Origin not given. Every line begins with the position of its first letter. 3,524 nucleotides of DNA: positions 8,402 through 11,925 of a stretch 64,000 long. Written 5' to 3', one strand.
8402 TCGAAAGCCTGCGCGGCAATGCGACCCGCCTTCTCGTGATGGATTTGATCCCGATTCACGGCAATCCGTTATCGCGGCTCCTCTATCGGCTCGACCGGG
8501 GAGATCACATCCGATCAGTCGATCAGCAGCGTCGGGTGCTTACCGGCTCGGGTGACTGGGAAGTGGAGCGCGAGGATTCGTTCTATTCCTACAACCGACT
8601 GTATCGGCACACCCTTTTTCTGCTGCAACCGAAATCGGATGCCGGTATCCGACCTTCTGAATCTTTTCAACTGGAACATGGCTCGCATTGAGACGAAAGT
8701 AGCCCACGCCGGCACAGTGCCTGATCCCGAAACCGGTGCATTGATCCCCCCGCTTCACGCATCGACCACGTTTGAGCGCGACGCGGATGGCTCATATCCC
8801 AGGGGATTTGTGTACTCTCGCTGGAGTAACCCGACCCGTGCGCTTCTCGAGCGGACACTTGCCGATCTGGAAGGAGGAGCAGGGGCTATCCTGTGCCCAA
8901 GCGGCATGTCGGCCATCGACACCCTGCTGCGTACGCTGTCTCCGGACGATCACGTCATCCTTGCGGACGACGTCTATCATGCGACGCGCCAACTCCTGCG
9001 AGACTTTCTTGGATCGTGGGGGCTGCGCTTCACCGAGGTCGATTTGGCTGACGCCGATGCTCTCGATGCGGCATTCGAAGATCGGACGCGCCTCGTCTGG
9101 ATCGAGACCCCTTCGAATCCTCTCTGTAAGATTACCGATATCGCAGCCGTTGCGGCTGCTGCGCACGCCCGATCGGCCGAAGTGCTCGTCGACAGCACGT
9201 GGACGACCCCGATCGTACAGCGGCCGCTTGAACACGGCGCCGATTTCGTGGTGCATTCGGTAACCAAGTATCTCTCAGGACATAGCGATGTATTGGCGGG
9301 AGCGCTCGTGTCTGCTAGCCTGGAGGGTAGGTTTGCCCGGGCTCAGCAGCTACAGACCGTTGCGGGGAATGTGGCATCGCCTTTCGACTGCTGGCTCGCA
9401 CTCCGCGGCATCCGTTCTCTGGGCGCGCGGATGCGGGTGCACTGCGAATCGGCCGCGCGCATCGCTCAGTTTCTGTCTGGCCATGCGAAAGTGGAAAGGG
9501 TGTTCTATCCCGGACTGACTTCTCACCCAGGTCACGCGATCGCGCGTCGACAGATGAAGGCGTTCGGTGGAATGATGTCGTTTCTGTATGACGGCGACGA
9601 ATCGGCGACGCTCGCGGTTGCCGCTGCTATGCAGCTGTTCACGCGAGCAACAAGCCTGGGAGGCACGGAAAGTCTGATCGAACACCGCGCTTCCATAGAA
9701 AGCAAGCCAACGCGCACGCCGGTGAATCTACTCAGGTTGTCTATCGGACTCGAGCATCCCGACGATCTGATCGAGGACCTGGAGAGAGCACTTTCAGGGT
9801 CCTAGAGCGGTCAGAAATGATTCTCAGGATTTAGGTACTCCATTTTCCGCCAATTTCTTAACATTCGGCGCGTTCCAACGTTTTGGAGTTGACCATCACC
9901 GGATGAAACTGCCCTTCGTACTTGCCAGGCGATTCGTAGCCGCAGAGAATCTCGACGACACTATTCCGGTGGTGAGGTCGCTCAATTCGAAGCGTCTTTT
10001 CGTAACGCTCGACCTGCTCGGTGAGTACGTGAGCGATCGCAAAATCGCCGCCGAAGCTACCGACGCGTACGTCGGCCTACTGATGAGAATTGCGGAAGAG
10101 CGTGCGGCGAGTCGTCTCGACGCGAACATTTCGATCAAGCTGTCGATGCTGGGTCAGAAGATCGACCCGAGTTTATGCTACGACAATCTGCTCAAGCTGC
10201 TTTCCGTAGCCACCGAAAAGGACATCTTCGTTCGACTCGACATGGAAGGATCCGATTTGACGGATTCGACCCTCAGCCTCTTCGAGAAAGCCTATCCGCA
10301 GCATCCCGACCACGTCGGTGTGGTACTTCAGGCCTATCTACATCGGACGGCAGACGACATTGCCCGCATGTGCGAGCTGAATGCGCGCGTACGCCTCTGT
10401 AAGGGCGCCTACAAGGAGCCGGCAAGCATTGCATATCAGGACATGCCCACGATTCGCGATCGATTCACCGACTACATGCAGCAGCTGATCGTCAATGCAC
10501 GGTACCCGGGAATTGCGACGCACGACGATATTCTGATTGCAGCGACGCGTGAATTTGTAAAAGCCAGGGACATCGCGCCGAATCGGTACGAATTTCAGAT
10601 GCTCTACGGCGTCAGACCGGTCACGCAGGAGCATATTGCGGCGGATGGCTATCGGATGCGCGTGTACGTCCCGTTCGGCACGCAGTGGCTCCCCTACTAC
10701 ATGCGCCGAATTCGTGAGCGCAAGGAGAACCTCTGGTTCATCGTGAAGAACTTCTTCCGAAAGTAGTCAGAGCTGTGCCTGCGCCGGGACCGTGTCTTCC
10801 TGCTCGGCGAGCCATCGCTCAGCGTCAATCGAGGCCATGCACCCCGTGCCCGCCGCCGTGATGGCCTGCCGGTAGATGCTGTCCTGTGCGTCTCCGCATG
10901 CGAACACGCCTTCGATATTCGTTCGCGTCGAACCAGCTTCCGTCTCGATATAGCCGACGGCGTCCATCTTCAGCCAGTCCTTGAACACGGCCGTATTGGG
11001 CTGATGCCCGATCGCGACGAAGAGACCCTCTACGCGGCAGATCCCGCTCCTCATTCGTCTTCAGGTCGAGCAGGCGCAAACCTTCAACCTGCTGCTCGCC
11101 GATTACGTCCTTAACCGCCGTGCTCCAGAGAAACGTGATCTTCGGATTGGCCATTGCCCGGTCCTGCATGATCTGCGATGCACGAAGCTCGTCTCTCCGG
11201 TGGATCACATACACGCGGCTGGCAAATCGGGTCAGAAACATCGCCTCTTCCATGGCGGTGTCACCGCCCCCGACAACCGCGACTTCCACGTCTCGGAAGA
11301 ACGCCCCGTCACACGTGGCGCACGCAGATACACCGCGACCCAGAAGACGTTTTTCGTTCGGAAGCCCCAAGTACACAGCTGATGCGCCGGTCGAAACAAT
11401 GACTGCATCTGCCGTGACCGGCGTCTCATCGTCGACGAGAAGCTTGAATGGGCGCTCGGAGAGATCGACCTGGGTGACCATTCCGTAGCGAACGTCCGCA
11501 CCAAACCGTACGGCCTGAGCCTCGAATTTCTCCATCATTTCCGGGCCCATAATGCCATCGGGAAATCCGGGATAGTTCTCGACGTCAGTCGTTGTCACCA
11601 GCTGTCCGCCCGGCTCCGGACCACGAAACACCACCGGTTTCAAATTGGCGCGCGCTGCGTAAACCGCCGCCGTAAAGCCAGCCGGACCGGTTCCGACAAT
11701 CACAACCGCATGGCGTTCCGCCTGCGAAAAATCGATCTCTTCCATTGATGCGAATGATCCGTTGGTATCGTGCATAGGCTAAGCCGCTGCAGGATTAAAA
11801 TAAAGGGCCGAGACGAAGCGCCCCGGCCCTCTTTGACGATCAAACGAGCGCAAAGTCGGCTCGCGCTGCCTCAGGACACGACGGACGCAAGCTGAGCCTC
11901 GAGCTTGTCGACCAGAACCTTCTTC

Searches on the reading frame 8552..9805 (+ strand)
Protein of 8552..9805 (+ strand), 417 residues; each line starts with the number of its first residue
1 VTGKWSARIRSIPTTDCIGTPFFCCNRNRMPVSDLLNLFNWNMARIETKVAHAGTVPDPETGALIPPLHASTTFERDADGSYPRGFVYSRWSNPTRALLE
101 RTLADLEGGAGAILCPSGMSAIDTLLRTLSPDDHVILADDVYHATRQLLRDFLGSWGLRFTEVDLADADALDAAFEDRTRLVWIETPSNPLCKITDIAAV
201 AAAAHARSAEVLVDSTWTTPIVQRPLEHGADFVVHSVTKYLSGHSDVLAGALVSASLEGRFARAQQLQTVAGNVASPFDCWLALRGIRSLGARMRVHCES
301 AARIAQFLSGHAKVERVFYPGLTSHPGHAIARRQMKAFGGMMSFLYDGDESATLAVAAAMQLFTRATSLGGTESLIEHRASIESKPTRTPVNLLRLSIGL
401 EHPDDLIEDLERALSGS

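Call 70: search_protein_families(library=pfam, proteins=[window:8552-9805:+], max_evalue=0.00001)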
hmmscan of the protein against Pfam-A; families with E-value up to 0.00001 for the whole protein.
window:8552-9805:+ (417 aa): 1 family
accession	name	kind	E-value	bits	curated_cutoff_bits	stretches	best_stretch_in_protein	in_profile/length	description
PF01053.26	Cys_Met_Meta_PP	-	5e-119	397.7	27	1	47-414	1-380/381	Cys/Met metabolism PLP-dependent enzyme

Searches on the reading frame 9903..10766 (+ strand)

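Call 70: search_protein_families(library=pfam, proteins=[window:9903-10766:+], max_evalue=0.00001)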
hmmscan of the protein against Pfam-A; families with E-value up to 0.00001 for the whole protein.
window:9903-10766:+ (287 aa): 1 family
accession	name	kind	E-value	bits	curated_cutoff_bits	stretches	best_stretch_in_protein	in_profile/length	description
PF01619.24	Pro_dh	-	3.7e-33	115.7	27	1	24-279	5-275/278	Proline dehydrogenase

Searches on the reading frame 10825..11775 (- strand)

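Call 70: search_protein_families(library=pfam, proteins=[window:10825-11775:-], max_evalue=0.00001)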
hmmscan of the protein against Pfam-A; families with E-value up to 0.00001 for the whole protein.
window:10825-11775:- (316 aa): 3 families
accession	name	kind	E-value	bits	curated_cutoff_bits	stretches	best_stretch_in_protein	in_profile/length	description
PF07992.20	Pyr_redox_2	-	1.7e-35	123.3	26.1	1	23-244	2-224/291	Pyridine nucleotide-disulphide oxidoreductase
PF00070.33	Pyr_redox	-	2.5e-18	66.8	22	1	165-235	2-79/82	Pyridine nucleotide-disulphide oxidoreductase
PF13738.12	Pyr_redox_3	-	1.7e-11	44.4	30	1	97-201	101-203/305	Pyridine nucleotide-disulphide oxidoreductase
